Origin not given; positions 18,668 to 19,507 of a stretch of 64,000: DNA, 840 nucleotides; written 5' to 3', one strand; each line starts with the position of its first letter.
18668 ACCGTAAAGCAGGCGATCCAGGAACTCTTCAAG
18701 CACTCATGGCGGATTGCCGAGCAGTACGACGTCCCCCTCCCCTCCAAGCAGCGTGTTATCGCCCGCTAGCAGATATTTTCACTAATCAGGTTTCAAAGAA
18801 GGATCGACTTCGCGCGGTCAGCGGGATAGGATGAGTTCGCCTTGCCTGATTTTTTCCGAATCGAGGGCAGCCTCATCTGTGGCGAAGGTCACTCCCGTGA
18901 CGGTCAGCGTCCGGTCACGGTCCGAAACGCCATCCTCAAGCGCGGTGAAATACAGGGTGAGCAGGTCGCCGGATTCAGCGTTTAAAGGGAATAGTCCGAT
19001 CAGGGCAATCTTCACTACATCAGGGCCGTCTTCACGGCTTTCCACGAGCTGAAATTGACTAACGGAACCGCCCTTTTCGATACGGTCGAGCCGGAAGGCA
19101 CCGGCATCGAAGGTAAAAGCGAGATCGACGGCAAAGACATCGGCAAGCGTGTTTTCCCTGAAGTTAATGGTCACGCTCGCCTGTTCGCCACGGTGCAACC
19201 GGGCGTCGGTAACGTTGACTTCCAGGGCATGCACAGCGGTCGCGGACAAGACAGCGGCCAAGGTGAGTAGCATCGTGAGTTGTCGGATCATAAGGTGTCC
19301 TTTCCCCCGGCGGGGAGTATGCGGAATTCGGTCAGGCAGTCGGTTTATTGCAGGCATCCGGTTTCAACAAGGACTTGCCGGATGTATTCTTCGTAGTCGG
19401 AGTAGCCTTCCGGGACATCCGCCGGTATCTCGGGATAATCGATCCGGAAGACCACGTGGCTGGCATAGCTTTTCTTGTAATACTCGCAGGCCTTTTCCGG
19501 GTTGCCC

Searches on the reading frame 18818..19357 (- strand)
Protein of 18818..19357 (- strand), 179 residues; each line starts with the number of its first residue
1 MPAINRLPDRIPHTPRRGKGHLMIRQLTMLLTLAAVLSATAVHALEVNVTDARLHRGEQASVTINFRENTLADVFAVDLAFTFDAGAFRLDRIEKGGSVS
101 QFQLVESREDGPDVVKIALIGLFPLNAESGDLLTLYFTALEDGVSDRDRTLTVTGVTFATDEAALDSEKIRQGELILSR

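Call 8: search_protein_families(library=pfam, proteins=[window:18818-19357:-], max_evalue=0.01)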
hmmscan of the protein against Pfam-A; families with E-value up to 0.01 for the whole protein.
window:18818-19357:- (179 aa): 1 family
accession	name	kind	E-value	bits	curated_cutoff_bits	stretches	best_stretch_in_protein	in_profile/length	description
PF00963.24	Cohesin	-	1.1e-05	26.1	24.1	1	46-161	2-123/139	Cohesin domain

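Call 17: find_homologous_proteins(query=window:18821-19291:-, max_evalue=0.001)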
Query seq(157 aa) (157 aa): 8 proteins with E <= 0.001 among 291 candidates.
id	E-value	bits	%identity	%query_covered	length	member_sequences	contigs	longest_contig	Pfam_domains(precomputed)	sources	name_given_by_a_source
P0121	4.0e-91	320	100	100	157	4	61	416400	PF00963.25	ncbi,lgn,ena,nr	ncbi:MAG: hypothetical protein KC900_07700 [Candidatus Omnitrophica bacterium]|nr:hypothetical prote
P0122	1.4e-70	254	80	100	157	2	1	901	PF00963.25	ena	-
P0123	1.9e-56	208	68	85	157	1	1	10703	PF00963.25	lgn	-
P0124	8.0e-49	183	59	100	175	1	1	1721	PF00963.25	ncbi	-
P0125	1.0e-48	183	59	100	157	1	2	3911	PF00963.25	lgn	-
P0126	9.7e-45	170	57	100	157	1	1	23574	PF00963.25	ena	-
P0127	3.2e-40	155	51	99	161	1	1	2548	PF00963.25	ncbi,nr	ncbi:MAG: cohesin domain-containing protein [Candidatus Omnitrophica bacterium]|nr:cohesin domain-co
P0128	3.4e-39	152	53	100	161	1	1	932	PF00963.25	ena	-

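Call 18: find_encoding_contigs(protein=P0126, flank=10000, max_places=3)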
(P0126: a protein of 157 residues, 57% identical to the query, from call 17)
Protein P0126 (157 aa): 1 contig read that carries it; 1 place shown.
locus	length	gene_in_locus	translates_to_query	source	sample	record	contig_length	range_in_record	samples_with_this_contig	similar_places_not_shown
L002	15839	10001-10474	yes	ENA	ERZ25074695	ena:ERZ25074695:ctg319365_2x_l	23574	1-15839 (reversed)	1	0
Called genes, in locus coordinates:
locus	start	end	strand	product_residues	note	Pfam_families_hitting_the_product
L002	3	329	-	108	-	-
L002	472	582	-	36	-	-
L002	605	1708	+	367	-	PF04055:Radical_SAM, PF06969:HemN_C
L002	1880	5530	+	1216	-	PF03534:SpvB, PF01839:FG-GAP (faint), PF13517:FG-GAP_3, PF12256:TcdB_toxin_midN, PF05593:RHS_repeat (faint), PF20041:DUF6443 (faint)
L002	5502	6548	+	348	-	PF25023:TEN_YD-shell, PF05593:RHS_repeat, PF00404:Dockerin_1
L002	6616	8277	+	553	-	PF25023:TEN_YD-shell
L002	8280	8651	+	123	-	-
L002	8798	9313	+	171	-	-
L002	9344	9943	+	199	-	-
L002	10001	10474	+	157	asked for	PF00963:Cohesin (weak)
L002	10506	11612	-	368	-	PF00348:polyprenyl_synt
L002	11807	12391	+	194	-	PF09832:DUF2059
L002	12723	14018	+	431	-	PF00206:Lyase_1, PF10397:ADSL_C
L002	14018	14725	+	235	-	PF01259:SAICAR_synt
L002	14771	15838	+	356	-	?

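Call 19: find_encoding_contigs(protein=P0123, flank=10000, max_places=3)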
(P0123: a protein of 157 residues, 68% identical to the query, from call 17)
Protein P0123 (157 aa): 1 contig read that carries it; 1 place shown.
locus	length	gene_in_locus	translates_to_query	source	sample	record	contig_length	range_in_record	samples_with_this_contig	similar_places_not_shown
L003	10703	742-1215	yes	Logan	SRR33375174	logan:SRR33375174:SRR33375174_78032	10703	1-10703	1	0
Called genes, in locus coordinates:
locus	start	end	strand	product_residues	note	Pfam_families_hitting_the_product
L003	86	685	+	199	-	PF13424:TPR_12 (faint)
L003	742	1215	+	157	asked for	PF00963:Cohesin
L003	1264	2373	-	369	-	PF00348:polyprenyl_synt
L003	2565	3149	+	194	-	PF09832:DUF2059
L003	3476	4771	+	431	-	PF00206:Lyase_1, PF10397:ADSL_C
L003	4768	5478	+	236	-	PF01259:SAICAR_synt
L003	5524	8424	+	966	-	PF02700:PurS, PF18072:FGAR-AT_linker, PF00586:AIRS, PF02769:AIRS_C, PF00586:AIRS, PF02769:AIRS_C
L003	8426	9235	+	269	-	PF13507:GATase_5, PF01965:DJ-1_PfpI (weak), PF07685:GATase_3 (weak)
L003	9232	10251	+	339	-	PF00586:AIRS, PF02769:AIRS_C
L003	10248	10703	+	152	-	?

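Call 27: search_solved_structures(query=A1, max_evalue=1, show_alignments=1)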
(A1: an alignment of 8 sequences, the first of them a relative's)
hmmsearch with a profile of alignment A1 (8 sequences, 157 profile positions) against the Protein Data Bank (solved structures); distinct sequences matched with E-value up to 1: 5.
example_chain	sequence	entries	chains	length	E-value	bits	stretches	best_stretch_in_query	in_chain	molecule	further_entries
5lxv_A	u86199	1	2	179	0.018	18.1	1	23-75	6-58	Scaffoldin C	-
8t6c_A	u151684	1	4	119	0.19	14.7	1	8-54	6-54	T33-18.2 : B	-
7c90_A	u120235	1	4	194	0.29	14.1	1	95-145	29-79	Cytochrome c, mono-and diheme variant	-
4uyp_A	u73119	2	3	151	0.3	14.1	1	23-89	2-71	Cellulosomal scaffoldin anchoring protein C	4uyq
4dh2_A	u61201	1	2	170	0.38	13.7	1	13-77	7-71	Cellulosome anchoring protein cohesin region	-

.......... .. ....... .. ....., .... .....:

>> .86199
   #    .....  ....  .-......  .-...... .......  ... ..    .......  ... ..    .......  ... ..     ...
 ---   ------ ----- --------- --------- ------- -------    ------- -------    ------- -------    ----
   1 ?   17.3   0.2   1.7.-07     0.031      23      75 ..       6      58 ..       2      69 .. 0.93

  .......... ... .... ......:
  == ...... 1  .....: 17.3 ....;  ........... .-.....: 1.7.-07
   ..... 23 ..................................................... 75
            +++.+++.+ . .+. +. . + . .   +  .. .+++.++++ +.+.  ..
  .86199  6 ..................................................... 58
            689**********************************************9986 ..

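Call 28: find_related_loci(query=A1, collection=genome_contigs, flank=10000)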
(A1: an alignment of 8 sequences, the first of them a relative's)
Query A1 (157 aa) in genome_contigs; peptide patterns used: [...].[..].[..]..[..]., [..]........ (x = any residue, [..] = any of these).
83 stretches matched a pattern, but none encodes a relative of the query by tblastn (E <= 1e-3).

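Call 29: find_related_loci(query=A1, collection=metagenome_contigs, flank=10000)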
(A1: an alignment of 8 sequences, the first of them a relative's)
Query A1 (157 aa) in metagenome_contigs; peptide patterns used: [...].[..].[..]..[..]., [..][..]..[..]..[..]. (x = any residue, [..] = any of these).
306 stretches matched a pattern, but none encodes a relative of the query by tblastn (E <= 1e-3).

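Call 31: search_protein_families(library=pfam, alignment_id=A1, max_evalue=0.01)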
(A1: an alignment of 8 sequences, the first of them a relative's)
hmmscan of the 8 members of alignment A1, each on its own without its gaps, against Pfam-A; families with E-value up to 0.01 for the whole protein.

A. member 1, P0121 (157 aa): 1 family
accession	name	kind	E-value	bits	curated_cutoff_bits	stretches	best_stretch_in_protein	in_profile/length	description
PF00963.24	Cohesin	-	7.2e-06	26.7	24.1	1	24-139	2-123/139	Cohesin domain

B. families by the number of members that match (of 8 scanned): 1 family
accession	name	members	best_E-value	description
PF00963.24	Cohesin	8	3.6e-09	Cohesin domain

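Call 34: predict_structure(alignment_id=A1)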
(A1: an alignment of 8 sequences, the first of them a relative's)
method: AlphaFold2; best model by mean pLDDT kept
length: 157 residues; sequences in the alignment: 8
mean_pLDDT: 61.8   pTM: 0.62
mean pLDDT of the five models: 61.8, 59.0, 57.9, 57.5, 53.7
residues with pLDDT >= 90: 0; 70-90: 44; 50-70: 86; < 50: 27
segments of 3 or more residues with pLDDT < 50: 11-21, 145-157
pLDDT, mean of each block of 10 residues (from residue 1): 52 44 57 79 67 67 76 71 62 62 64 81 59 63 44 30
secondary structure, 60 per line:
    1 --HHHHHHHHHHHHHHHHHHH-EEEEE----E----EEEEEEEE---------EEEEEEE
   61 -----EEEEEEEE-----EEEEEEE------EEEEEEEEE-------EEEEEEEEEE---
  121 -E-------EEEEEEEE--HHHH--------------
elements in order: H3-21 E23-27 E37-44 E54-60 E66-73 E79-85 E92-100 E108-117 E130-137 H140-143

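Call 39: fold_search(model_id=the predicted structure, library=pdb)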
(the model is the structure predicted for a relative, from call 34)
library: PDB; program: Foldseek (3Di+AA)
matches with E <= 10: 1450; with E <= 0.001: 58
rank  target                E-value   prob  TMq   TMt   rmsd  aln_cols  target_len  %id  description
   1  2vo8                  2.3e-06  1.00  0.57  0.65   3.2       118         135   16  Cohesin module from Clostridium perfringens ATCC13124 family 33 glycoside hydrolase. (released 2008-09-02)
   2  2xdh                  7.5e-06  1.00  0.52  0.58   3.8       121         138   13  Non-cellulosomal cohesin from the hyperthermophilic archaeon Archaeoglobus fulgidus (released 2010-05-26)
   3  1qzn                  1.4e-05  1.00  0.55  0.51   6.3       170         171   10  Crystal Structure Analysis of a type II cohesin domain from the cellulosome of Acetivibrio cellulolyticus (released 2004-09-21)
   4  2jh2_B                2.2e-05  1.00  0.54  0.62   3.4       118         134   16  X-ray crystal structure of a cohesin-like module from Clostridium perfringens (released 2007-11-06)
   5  4ums                  2.5e-05  1.00  0.52  0.53   5.5       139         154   16  The crystal structure of the seventh ScaB type I cohesin from Pseudobacteroides cellulosolvens (released 2015-05-06)
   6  1g1k_A                2.9e-05  1.00  0.55  0.59   3.2       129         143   16  COHESIN MODULE FROM THE CELLULOSOME OF CLOSTRIDIUM CELLULOLYTICUM (released 2000-11-22)
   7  2vn5_A                3.0e-05  1.00  0.54  0.59   3.6       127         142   16  The Clostridium cellulolyticum dockerin displays a dual binding mode for its cohesin partner (released 2008-05-20)
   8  3f2l                  3.4e-05  1.00  0.56  0.52   6.3       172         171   10  Crystal structure analysis of the K171A mutation of N-terminal type II cohesin 1 from the cellulosomal ScaB subunit of A (released 2008-12-02)
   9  2jh2_C                3.6e-05  1.00  0.49  0.58  11.6       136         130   15  X-ray crystal structure of a cohesin-like module from Clostridium perfringens (released 2007-11-06)
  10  2y3n_A                4.0e-05  1.00  0.51  0.47   2.9       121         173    7  Type II cohesin-dockerin domain from Bacteroides cellolosolvens (released 2012-01-11)
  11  6kgd_A                4.4e-05  1.00  0.57  0.61   3.8       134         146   15  Crystal structure of CaDoc0917(R49D)-CaCohA2 complex at pH 8.0 (released 2020-07-08)
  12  4dh2_A                5.5e-05  1.00  0.57  0.56   4.7       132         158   14  Crystal structure of Coh-OlpC(Cthe_0452)-Doc435(Cthe_0435) complex: A novel type I Cohesin-Dockerin complex from Clost (released 2012-11-28)
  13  2vn6_A                5.5e-05  1.00  0.55  0.57   3.6       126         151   16  The Clostridium cellulolyticum dockerin displays a dual binding mode for its cohesin partner (released 2008-05-13)
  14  2vn5_C                5.8e-05  1.00  0.55  0.58   3.4       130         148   14  The Clostridium cellulolyticum dockerin displays a dual binding mode for its cohesin partner (released 2008-05-20)
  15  4u3s_A                6.5e-05  1.00  0.52  0.49   4.3       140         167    9  Crystal structure of Coh3ScaB-XDoc_M1ScaA complex: A N-terminal interface mutant of type II Cohesin-X-Dockerin complex (released 2015-07-29)
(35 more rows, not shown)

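Call 75: search_protein_families(library=ncbifam, proteins=[window:18818-19291:-], max_evalue=0.01)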
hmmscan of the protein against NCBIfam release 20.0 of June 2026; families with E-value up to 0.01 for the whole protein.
window:18818-19291:- (157 aa): 0 families

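Call 78: find_encoding_contigs(protein=P0125, flank=5000, max_places=3)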
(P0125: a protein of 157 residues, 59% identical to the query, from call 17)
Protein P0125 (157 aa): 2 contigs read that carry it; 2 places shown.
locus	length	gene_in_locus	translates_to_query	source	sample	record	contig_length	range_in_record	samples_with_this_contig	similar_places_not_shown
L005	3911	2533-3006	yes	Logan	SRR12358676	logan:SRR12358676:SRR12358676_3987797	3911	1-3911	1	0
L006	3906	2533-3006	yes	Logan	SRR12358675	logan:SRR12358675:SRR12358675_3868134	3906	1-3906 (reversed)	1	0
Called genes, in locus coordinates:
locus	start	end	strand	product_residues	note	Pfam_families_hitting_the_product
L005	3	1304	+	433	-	?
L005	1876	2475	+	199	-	-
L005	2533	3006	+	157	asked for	PF00963:Cohesin (weak)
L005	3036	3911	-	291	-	?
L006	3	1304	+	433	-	?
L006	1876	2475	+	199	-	-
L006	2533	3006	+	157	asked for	PF00963:Cohesin (weak)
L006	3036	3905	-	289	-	?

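Call 79: find_encoding_contigs(protein=P0127, flank=5000, max_places=3)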
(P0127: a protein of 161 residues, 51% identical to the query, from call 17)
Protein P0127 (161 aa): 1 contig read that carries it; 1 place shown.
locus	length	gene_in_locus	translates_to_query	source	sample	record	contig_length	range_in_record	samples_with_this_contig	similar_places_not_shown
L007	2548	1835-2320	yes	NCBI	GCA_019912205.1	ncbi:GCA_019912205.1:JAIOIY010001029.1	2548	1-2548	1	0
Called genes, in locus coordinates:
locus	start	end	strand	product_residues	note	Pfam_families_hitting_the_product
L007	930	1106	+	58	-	-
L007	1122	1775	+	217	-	-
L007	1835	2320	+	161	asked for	PF00963:Cohesin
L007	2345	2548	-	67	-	?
